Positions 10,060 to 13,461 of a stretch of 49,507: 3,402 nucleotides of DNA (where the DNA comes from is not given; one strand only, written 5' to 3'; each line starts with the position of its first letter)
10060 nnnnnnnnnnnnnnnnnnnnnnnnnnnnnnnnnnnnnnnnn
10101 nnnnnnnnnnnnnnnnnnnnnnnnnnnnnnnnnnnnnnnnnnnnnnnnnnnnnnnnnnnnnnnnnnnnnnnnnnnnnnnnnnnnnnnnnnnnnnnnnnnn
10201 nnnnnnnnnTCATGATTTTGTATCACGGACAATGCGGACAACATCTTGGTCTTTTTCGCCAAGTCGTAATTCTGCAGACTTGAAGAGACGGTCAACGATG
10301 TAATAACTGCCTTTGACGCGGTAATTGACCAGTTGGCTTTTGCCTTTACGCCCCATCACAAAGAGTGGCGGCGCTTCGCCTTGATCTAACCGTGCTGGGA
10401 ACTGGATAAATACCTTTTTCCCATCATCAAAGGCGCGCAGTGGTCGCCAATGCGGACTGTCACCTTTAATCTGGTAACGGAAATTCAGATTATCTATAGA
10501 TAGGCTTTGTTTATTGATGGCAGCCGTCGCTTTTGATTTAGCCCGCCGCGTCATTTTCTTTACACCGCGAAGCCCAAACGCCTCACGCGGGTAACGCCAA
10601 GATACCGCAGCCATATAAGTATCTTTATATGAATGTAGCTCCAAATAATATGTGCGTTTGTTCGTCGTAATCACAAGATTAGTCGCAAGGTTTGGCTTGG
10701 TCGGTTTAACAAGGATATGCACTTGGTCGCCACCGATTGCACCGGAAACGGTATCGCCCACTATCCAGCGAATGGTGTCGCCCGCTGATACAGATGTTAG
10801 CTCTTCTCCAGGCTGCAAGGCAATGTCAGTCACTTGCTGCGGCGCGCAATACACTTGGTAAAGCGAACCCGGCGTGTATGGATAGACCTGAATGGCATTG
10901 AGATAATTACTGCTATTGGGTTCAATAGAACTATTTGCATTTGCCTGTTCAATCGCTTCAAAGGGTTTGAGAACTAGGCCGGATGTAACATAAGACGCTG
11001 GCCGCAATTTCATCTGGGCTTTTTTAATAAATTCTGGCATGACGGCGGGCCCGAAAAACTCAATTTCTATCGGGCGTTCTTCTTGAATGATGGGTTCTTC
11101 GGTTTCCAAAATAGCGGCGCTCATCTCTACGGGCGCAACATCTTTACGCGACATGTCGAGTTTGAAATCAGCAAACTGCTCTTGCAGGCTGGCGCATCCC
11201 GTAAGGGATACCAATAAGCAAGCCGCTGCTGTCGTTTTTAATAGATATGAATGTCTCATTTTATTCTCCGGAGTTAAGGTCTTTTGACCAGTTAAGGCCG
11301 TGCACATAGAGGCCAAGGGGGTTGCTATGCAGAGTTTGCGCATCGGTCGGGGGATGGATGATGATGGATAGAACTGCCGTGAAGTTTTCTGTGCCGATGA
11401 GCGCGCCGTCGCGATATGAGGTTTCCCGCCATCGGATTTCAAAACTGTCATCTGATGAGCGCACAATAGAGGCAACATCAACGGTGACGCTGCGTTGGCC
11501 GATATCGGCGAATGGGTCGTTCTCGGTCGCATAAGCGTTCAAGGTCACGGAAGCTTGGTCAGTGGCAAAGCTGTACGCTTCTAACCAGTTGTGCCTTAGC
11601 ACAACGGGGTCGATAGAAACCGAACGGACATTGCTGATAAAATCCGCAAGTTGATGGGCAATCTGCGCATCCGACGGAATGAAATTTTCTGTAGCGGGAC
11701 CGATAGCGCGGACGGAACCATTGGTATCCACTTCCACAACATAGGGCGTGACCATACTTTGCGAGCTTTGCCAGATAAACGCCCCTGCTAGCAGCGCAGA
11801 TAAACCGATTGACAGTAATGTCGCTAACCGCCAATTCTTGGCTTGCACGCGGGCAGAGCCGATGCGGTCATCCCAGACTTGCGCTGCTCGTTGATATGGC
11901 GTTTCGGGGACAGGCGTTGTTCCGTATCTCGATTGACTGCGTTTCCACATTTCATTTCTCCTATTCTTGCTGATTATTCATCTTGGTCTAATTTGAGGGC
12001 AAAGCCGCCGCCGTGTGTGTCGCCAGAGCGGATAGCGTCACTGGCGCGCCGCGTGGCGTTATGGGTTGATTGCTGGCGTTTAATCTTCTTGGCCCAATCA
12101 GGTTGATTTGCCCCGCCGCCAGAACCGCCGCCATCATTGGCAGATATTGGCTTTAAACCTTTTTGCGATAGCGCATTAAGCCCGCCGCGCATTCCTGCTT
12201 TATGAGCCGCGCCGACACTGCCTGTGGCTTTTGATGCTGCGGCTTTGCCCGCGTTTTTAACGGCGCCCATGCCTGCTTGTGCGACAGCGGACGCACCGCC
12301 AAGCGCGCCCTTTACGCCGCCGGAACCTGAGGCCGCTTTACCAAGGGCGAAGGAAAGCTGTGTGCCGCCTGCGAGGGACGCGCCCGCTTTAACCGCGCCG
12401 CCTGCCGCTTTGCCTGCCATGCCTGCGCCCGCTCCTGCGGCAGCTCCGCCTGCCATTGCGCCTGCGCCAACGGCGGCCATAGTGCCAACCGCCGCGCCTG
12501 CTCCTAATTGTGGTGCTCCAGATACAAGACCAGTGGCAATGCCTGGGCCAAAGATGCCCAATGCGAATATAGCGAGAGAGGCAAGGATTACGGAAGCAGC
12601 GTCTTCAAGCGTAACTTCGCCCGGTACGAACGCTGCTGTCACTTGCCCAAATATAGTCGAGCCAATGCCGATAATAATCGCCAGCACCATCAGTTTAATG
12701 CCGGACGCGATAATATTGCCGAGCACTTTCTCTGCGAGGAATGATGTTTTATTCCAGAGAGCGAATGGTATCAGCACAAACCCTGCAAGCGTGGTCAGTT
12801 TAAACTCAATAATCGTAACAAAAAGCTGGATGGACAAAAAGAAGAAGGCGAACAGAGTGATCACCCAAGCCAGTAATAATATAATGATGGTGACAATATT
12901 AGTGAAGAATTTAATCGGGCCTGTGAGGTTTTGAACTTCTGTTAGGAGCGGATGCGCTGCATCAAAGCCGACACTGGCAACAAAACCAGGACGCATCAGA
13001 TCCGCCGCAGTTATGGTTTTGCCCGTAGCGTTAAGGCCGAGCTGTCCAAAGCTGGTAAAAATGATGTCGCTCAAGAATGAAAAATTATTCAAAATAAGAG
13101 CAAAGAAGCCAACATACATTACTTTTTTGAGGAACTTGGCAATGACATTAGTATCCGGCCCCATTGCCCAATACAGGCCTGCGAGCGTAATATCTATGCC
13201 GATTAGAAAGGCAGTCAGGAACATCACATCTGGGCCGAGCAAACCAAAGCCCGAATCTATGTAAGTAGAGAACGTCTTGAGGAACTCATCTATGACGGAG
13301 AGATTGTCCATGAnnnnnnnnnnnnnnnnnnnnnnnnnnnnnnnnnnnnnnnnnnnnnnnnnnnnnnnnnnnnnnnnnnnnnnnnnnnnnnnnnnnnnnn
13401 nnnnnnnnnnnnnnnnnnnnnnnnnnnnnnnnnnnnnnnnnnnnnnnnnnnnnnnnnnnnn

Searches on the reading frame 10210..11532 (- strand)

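Call 9: search_protein_families(library=pfam, proteins=[window:10210-11532:-])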
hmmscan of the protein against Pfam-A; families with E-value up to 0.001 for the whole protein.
window:10210-11532:- (440 aa): 1 family
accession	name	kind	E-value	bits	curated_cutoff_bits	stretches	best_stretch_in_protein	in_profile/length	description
PF03524.21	CagX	-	1.3e-71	241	34.2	1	212-436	1-197/198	Conjugal transfer protein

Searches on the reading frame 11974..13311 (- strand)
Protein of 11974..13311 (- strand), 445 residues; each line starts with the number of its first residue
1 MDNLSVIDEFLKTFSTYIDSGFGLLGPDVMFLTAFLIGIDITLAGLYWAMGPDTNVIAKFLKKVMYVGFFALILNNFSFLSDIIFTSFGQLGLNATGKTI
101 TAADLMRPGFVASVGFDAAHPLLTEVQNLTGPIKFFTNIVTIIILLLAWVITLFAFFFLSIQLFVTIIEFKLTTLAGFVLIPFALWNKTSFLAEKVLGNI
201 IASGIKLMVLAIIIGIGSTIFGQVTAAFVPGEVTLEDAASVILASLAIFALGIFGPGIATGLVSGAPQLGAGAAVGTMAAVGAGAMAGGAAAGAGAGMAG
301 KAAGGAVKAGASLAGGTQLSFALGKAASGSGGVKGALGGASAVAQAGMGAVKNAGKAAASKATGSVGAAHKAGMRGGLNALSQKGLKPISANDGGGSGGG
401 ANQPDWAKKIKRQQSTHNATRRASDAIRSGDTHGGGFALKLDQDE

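Call 9: search_protein_families(library=pfam, proteins=[window:11974-13311:-])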
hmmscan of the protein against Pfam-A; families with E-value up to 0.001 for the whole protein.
window:11974-13311:- (445 aa): 1 family
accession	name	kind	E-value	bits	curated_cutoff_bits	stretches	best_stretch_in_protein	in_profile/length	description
PF04610.19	TrbL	-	1.2e-48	166.2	25.9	1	37-254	1-214/215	TrbL/VirB6 plasmid conjugal transfer protein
